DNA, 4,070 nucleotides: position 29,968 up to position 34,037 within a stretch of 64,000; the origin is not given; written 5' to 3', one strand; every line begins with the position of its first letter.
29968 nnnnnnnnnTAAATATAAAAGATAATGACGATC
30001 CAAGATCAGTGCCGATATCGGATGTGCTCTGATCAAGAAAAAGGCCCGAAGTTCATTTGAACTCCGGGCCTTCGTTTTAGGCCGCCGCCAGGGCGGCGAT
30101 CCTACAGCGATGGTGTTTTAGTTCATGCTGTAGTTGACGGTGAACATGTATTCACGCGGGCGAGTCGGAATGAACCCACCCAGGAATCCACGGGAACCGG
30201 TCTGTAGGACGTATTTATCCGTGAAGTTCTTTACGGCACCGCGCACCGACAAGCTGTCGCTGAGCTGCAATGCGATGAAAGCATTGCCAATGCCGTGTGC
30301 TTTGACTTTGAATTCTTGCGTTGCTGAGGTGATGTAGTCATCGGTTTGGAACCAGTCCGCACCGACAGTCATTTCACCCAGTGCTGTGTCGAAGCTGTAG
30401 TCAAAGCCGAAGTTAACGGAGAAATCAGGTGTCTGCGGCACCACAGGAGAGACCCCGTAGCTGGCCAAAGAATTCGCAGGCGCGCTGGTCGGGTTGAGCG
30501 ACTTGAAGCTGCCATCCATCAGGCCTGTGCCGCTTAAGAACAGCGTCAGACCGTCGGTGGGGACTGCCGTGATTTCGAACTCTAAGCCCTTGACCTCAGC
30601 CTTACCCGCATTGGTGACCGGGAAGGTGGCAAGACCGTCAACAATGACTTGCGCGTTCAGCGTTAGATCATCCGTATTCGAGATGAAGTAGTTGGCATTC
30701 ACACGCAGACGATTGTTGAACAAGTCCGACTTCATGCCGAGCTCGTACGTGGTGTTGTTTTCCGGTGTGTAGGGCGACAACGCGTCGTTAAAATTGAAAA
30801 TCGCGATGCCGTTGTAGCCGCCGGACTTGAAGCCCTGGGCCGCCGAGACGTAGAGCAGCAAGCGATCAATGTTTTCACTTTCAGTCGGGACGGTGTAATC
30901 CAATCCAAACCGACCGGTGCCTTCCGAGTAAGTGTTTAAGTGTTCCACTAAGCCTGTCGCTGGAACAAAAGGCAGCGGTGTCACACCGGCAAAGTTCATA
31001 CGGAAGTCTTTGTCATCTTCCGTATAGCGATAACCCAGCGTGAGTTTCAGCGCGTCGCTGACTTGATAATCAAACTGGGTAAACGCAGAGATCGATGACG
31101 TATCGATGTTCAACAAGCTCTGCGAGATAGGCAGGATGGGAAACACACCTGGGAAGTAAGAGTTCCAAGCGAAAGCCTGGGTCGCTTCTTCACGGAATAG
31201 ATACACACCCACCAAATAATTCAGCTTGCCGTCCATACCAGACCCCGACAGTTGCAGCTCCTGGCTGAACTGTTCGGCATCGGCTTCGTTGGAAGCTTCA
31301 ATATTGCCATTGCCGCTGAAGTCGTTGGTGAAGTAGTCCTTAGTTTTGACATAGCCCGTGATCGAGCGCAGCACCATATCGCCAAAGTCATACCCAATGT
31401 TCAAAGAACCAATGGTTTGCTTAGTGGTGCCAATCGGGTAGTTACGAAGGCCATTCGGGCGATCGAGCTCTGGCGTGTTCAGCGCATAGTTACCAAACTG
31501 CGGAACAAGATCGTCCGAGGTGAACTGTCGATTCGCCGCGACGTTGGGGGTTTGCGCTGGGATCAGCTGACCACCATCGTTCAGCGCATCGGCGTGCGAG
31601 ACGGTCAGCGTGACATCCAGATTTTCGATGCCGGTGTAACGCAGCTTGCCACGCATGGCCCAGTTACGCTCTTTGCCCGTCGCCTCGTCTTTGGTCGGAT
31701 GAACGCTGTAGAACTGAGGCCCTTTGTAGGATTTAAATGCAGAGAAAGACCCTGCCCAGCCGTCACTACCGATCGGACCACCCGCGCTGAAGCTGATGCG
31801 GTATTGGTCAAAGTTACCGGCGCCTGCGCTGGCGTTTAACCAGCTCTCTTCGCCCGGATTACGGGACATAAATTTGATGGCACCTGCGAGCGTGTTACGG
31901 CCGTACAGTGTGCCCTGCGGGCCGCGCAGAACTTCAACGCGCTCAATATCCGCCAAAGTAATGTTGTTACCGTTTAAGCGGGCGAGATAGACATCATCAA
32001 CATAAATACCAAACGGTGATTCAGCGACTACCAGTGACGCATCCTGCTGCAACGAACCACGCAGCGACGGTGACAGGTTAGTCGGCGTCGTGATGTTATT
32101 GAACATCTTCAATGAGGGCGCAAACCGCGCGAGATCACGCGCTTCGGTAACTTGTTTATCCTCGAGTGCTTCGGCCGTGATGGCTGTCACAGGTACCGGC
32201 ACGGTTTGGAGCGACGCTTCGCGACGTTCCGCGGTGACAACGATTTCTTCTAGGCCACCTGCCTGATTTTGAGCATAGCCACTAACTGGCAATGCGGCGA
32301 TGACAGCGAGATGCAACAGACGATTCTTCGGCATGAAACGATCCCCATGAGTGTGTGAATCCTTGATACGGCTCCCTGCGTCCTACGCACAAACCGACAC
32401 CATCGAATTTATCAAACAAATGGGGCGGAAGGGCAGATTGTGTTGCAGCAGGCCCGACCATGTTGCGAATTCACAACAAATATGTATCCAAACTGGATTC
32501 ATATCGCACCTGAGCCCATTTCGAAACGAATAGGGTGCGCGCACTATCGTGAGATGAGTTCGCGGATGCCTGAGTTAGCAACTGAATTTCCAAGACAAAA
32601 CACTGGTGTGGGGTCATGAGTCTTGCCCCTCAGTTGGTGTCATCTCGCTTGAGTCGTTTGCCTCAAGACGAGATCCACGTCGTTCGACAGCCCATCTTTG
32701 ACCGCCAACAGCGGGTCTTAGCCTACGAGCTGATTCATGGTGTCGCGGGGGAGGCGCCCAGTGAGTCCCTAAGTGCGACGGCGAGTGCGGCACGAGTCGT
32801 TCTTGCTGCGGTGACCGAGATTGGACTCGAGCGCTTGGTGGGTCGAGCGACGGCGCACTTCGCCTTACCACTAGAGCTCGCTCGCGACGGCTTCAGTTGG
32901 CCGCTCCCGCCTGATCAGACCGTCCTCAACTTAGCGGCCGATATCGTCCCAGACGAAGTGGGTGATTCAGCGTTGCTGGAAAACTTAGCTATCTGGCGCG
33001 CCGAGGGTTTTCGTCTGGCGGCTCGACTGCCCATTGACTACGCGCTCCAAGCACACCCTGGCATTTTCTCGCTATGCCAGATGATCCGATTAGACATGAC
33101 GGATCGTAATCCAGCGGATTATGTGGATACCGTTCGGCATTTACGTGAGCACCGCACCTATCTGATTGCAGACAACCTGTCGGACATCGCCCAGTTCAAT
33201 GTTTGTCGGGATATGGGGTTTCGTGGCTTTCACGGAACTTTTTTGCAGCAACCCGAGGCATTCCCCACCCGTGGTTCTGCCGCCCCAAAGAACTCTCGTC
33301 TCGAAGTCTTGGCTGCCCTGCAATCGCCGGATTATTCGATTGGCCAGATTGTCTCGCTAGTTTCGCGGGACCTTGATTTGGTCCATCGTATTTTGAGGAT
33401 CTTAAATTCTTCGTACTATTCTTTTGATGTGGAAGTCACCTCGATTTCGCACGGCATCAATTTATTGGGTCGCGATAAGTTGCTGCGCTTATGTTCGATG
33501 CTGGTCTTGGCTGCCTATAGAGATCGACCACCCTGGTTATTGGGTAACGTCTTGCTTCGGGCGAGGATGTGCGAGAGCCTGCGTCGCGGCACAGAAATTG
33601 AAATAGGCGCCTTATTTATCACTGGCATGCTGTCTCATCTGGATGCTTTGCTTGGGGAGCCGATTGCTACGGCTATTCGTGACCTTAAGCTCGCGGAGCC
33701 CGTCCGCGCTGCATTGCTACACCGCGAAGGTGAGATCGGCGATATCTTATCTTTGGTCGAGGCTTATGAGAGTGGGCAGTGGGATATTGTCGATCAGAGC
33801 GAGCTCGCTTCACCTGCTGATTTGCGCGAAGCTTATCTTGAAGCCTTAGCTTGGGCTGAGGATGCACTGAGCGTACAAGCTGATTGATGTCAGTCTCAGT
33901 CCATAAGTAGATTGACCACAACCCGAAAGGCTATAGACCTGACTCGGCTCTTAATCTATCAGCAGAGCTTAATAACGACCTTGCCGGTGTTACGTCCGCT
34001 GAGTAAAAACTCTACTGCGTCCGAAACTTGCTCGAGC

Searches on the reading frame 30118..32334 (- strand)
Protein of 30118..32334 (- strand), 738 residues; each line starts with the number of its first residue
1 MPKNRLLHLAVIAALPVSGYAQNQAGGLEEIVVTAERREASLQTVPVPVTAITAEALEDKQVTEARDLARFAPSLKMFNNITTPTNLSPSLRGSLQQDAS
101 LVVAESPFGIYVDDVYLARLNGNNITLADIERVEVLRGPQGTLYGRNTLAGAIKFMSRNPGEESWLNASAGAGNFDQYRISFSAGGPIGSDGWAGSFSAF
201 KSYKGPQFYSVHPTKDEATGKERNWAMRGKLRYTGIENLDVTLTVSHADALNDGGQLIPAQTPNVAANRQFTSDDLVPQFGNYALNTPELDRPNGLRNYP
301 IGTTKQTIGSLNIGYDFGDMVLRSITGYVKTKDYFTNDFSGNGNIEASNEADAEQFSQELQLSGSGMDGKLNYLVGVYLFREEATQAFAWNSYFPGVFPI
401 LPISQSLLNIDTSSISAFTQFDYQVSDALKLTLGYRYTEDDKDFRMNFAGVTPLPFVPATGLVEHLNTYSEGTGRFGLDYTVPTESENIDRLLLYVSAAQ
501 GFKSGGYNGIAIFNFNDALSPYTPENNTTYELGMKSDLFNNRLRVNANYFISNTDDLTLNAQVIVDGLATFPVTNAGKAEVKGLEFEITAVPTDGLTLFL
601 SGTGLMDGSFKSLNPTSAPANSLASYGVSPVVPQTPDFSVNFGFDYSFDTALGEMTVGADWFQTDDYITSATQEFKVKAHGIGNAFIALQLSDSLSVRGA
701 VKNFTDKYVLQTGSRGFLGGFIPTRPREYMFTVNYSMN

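Call 68: search_protein_families(library=pfam, proteins=[window:30118-32334:-], max_evalue=0.00001)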
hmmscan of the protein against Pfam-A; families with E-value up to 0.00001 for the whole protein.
window:30118-32334:- (738 aa): 2 families
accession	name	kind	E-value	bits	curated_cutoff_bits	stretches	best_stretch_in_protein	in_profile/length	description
PF00593.30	TonB_dep_Rec_b-barrel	-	9.8e-34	118.4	27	1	271-703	21-435/436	TonB dependent receptor-like, beta-barrel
PF07715.20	Plug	-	1.2e-17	64.8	23.9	1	42-152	2-107/107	TonB-dependent Receptor Plug Domain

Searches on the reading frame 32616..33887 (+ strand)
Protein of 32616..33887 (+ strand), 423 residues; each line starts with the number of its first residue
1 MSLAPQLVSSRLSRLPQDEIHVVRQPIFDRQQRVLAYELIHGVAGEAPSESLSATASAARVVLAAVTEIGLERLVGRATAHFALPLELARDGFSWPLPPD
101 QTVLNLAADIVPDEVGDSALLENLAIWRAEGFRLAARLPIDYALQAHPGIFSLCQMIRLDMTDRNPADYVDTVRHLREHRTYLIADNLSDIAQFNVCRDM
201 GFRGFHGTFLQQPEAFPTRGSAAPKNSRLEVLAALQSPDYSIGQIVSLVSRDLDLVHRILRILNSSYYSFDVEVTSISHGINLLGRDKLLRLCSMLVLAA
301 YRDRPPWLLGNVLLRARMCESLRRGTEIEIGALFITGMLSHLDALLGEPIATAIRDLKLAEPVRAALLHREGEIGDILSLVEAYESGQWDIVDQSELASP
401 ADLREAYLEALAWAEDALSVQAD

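Call 68: search_protein_families(library=pfam, proteins=[window:32616-33887:+], max_evalue=0.00001)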
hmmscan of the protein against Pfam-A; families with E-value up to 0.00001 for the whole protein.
window:32616-33887:+ (423 aa): 1 family
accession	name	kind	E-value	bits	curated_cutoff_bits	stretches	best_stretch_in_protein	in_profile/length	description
PF08668.18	HDOD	-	7.1e-13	48.9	22.9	1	228-299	8-80/196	HDOD domain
